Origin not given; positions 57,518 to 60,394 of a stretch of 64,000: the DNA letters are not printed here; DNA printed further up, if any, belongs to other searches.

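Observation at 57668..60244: Wzm ABC-2 permease fused in frame to a roughly 590-aa GT-C-like membrane domain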

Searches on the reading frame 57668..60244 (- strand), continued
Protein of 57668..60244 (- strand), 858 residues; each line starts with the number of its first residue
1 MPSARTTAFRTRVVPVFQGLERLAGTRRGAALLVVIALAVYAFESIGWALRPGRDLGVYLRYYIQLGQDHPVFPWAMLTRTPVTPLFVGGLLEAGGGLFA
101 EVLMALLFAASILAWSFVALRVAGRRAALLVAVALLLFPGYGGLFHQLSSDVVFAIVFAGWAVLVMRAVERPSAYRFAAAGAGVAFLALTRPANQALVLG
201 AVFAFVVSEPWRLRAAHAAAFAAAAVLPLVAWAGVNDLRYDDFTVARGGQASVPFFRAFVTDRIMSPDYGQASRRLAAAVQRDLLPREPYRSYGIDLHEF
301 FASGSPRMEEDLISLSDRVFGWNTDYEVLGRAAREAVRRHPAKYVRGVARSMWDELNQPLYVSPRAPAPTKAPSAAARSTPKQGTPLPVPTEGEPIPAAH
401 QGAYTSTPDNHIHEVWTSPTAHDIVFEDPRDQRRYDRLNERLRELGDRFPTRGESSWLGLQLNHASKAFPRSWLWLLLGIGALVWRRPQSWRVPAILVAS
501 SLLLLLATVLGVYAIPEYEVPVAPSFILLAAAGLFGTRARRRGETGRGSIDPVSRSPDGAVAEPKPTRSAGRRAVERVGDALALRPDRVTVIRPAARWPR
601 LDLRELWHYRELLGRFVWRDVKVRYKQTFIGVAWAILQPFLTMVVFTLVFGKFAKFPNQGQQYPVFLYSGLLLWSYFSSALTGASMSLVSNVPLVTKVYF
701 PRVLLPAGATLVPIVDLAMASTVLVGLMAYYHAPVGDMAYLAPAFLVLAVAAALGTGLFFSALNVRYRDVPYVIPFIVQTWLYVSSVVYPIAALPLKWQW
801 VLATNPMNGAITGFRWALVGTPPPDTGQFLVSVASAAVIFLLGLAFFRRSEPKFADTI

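Call 39: search_protein_families(library=pfam, proteins=[P0238, P0244, P0162, P0178, P0248], max_evalue=0.01)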
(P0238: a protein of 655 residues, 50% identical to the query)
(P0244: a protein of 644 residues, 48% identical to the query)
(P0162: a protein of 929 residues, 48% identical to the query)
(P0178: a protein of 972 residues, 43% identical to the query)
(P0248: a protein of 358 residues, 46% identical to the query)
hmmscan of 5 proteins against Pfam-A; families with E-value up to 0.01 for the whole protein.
P0238 (655 aa): 6 families
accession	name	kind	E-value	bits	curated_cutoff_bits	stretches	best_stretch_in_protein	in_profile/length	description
PF00534.26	Glycos_transf_1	-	5e-35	121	26.4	1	176-333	4-159/172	Glycosyl transferases group 1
PF13692.12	Glyco_trans_1_4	-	2.7e-29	102.7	27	1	188-328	2-138/142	Glycosyl transferases group 1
PF13439.12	Glyco_transf_4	-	1.1e-15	58.6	28.5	1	15-167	2-170/170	Glycosyltransferase Family 4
PF01061.29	ABC2_membrane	-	1.9e-15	57.4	26.9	1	408-605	2-200/211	ABC-2 type transporter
PF20706.3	GT4-conflict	-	1.5e-10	41.1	26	1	178-305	193-320/385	Family 4 Glycosyltransferase in conflict systems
PF13579.12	Glyco_trans_4_4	-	2e-10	41.7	29.7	1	15-161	1-157/158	Glycosyl transferase 4-like domain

P0244 (644 aa): 8 families
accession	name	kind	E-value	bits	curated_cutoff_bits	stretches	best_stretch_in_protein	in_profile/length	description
PF00534.26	Glycos_transf_1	-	2.5e-36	125.2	26.4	1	173-330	4-159/172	Glycosyl transferases group 1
PF13692.12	Glyco_trans_1_4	-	2.7e-31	109.2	27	1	185-328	2-141/142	Glycosyl transferases group 1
PF01061.29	ABC2_membrane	-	6.1e-17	62.3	26.9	1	400-605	3-210/211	ABC-2 type transporter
PF13439.12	Glyco_transf_4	-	2e-11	44.7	28.5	1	14-163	2-169/170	Glycosyltransferase Family 4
PF20706.3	GT4-conflict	-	8.2e-09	35.4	26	1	161-288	173-306/385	Family 4 Glycosyltransferase in conflict systems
PF00982.27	Glyco_transf_20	-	0.0031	16.8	32.5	1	248-330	356-440/473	Glycosyltransferase family 20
PF13524.12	Glyco_trans_1_2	-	0.0039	17.6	25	1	212-346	8-122/144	Glycosyl transferase-like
PF12698.13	ABC2_membrane_3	-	0.0071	15.9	31.6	1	504-631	218-344/347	ABC-2 family transporter protein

P0162 (929 aa): 1 family
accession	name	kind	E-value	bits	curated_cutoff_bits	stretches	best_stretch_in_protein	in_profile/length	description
PF09594.16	GT87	-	1.3e-17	64.8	25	1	612-833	1-237/237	Glycosyltransferase family 87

P0178 (972 aa): 2 families
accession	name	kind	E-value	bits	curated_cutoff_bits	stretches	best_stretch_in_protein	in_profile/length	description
PF09594.16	GT87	-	6.5e-19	69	25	1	670-891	1-237/237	Glycosyltransferase family 87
PF13231.12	PMT_2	-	2.5e-07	31.5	26.1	1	94-225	21-155/160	Dolichyl-phosphate-mannose-protein mannosyltransferase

P0248 (358 aa): 2 families
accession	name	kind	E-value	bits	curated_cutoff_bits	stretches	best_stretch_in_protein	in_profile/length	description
PF01061.29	ABC2_membrane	-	2.5e-21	76.6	26.9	1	113-320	2-211/211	ABC-2 type transporter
PF12698.13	ABC2_membrane_3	-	0.0014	18.2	31.6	1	223-342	224-340/347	ABC-2 family transporter protein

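Call 44: find_encoding_contigs(protein=window:57668-60244:-, flank=3000, max_places=5)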
Protein window:57668-60244:- (858 aa): no gene with exactly this product is on record in the collection.
